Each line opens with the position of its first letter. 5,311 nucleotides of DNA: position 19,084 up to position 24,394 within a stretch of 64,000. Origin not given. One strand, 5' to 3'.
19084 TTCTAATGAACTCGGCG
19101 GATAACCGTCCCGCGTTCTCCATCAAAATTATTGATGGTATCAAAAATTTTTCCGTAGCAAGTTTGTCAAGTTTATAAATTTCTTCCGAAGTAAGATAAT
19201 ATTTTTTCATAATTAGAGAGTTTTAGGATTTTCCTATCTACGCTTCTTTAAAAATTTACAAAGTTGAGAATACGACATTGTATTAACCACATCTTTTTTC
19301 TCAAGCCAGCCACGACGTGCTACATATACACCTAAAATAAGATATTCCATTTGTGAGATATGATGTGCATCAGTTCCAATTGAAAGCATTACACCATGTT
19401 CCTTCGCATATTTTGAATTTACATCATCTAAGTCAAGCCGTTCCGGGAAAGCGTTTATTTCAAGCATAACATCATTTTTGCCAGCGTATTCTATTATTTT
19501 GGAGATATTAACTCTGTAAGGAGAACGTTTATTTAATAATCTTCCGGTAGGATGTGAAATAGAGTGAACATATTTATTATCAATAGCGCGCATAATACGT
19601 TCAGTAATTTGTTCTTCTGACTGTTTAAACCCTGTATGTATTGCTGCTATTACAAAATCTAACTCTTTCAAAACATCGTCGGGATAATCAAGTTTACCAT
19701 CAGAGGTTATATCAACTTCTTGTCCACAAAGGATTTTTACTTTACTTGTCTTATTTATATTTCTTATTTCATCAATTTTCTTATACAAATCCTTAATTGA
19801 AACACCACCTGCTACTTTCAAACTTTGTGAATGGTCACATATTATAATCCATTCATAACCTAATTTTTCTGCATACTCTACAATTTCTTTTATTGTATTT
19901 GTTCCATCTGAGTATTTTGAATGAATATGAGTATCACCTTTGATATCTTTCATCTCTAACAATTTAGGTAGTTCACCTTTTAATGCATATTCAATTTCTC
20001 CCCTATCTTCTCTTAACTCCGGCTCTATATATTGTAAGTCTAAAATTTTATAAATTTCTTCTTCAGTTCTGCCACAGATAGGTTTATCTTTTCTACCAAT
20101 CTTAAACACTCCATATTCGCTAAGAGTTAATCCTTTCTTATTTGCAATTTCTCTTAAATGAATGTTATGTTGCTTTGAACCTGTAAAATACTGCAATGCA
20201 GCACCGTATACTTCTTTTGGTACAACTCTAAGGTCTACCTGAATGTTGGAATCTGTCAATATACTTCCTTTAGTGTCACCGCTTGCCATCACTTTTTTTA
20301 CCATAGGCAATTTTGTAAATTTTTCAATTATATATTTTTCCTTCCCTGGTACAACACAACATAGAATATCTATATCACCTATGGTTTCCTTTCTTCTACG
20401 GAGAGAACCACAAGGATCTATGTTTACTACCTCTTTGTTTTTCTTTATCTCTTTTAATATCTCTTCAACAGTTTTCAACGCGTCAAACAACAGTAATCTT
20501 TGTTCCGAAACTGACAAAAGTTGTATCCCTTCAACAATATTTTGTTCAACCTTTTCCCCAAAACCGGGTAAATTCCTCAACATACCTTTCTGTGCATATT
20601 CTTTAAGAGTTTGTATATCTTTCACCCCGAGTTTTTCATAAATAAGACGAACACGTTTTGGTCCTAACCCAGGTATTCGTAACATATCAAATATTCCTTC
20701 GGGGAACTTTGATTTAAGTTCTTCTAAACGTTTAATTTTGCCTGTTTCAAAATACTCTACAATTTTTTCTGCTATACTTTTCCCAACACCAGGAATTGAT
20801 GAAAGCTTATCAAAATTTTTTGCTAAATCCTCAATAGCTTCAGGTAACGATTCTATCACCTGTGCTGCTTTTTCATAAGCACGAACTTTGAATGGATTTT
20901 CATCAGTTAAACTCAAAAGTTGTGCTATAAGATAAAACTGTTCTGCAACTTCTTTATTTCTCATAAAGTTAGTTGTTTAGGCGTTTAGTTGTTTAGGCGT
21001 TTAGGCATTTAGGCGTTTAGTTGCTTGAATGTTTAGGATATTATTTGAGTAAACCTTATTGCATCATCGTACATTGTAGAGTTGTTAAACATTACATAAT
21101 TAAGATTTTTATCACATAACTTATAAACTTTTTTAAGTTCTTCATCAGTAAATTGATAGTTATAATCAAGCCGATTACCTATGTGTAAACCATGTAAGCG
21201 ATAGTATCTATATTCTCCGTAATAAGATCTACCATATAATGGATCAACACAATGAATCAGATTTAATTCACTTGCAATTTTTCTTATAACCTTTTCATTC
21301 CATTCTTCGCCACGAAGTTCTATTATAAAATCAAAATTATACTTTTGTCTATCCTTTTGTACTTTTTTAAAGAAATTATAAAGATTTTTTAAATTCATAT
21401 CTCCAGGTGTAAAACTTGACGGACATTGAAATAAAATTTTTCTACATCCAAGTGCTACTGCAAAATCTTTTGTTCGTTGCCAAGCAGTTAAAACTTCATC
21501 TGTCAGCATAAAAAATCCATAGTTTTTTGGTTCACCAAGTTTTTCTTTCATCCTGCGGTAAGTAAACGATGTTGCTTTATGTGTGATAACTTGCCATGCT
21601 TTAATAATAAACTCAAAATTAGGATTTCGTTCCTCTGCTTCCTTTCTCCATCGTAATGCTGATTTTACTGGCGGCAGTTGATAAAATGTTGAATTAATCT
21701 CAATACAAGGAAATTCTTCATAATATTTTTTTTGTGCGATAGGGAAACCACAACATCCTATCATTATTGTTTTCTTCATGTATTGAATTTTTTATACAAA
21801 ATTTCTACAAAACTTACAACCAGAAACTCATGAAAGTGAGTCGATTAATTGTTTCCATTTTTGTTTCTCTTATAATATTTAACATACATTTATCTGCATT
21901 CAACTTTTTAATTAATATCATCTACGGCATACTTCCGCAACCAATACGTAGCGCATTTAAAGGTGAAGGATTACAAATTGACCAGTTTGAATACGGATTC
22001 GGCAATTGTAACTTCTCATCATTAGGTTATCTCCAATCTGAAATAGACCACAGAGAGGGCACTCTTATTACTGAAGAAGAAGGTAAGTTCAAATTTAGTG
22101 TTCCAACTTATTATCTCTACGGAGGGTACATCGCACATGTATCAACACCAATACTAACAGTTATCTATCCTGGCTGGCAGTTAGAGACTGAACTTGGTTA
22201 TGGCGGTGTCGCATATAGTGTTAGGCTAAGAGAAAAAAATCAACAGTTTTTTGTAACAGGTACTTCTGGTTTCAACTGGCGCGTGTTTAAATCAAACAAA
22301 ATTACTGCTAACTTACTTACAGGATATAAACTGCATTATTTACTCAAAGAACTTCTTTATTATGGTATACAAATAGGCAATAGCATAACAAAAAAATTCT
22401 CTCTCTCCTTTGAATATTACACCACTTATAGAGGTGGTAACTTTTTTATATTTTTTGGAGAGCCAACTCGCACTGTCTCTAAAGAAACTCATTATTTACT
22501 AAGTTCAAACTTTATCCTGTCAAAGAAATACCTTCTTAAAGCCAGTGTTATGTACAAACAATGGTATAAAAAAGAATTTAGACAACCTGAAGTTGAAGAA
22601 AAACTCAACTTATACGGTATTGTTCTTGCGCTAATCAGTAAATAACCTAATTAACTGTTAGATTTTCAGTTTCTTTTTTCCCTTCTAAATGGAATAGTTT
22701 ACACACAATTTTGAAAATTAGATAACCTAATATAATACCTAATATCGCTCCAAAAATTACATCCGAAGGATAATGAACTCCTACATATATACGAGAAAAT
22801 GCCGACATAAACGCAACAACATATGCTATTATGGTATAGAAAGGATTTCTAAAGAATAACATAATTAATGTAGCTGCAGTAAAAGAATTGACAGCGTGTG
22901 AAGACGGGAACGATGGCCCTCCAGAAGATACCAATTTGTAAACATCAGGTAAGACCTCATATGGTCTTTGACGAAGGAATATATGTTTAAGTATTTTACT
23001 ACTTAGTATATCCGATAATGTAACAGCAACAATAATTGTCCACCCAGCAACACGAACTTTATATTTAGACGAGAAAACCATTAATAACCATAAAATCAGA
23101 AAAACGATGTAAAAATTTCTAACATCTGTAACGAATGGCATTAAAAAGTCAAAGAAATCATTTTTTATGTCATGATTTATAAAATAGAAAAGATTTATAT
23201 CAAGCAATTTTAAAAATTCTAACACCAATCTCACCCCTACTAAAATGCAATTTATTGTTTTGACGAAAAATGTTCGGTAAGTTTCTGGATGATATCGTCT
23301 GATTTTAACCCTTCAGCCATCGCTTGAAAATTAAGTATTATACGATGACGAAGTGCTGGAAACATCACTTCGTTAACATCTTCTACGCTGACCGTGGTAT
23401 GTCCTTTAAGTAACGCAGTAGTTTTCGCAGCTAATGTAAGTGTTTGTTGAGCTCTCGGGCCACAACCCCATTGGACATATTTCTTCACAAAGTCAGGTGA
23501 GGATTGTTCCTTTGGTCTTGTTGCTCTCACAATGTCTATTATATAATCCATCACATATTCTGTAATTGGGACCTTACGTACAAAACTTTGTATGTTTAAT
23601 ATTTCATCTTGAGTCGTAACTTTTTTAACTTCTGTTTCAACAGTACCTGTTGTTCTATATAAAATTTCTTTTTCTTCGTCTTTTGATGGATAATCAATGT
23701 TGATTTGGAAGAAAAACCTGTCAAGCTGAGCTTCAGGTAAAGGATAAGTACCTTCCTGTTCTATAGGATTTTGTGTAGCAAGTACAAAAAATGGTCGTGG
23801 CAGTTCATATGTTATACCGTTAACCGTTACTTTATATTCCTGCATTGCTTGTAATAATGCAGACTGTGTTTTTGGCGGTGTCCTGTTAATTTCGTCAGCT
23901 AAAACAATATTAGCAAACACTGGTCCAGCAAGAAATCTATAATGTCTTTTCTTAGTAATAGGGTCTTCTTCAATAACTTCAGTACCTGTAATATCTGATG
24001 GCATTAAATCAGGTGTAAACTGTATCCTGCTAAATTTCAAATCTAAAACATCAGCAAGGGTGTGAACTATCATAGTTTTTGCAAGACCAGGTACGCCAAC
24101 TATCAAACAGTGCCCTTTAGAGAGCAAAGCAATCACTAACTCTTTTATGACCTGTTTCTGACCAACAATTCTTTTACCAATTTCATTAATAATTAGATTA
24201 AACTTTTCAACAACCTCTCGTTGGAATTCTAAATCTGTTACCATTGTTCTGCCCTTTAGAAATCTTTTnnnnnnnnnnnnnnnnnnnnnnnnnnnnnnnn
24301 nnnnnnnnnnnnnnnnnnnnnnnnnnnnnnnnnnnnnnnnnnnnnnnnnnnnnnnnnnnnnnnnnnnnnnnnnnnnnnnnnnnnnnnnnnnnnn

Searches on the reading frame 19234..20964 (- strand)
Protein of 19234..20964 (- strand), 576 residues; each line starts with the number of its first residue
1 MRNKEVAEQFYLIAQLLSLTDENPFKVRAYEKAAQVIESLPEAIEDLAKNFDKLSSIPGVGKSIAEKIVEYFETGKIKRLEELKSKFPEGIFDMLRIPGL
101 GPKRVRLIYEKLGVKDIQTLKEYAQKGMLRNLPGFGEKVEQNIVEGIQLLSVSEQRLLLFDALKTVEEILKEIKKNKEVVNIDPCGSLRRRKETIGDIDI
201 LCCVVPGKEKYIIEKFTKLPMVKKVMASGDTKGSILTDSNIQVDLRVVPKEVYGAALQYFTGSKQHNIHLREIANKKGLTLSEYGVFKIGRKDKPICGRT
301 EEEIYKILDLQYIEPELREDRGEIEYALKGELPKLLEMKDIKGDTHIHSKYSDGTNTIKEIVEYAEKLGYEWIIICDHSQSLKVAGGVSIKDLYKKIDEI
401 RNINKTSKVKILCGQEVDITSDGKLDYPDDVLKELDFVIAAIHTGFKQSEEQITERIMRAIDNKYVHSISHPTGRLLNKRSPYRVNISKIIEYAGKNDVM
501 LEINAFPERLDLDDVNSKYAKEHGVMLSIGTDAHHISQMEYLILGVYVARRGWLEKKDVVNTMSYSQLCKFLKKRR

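Call 78: search_protein_families(library=pfam, proteins=[window:19234-20964:-], max_evalue=0.00001)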
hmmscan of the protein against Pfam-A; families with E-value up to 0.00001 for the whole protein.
window:19234-20964:- (576 aa): 7 families
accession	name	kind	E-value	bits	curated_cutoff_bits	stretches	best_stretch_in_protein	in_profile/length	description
PF14791.11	DNA_pol_B_thumb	-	9.9e-25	86.6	25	1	256-319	1-63/63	DNA polymerase beta thumb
PF14716.13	HHH_8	-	9.7e-23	80.8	30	1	1-76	1-72/73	Helix-hairpin-helix domain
PF14520.12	HHH_5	-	1e-15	58.4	27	1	93-147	3-55/57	Helix-hairpin-helix domain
PF02811.25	PHP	-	1e-14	55.6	26.4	1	344-504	1-162/164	PHP domain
PF00633.29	HHH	-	5.9e-07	29.5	24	0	49-71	8-30/30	Helix-hairpin-helix motif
PF12836.13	HHH_3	-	7e-07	29.7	27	0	52-85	14-48/65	Helix-hairpin-helix motif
PF14792.12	DNA_pol_B_palm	-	3.5e-06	27.7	25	1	166-228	11-69/113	DNA polymerase beta palm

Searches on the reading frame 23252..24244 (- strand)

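Call 78: search_protein_families(library=pfam, proteins=[window:23252-24244:-], max_evalue=0.00001)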
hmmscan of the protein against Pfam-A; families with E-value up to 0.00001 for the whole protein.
window:23252-24244:- (330 aa): 5 families
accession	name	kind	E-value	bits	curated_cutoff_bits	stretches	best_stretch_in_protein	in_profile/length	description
PF07726.17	AAA_3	-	5.6e-63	211.1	27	1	45-178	1-130/131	ATPase family associated with various cellular activities (AAA)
PF17863.7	AAA_lid_2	-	3.1e-17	62.5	22.7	1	254-321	6-73/74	AAA lid domain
PF07728.20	AAA_5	-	5.6e-12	46.3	22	1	45-177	1-139/139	AAA domain (dynein-related subfamily)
PF20030.5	bpMoxR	-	6.6e-12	45.4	27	1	15-214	3-194/205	MoxR domain in the MoxR-vWA-beta-propeller ternary systems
PF00493.29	MCM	-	4.7e-06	26.3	23.3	0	37-162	51-175/224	MCM P-loop domain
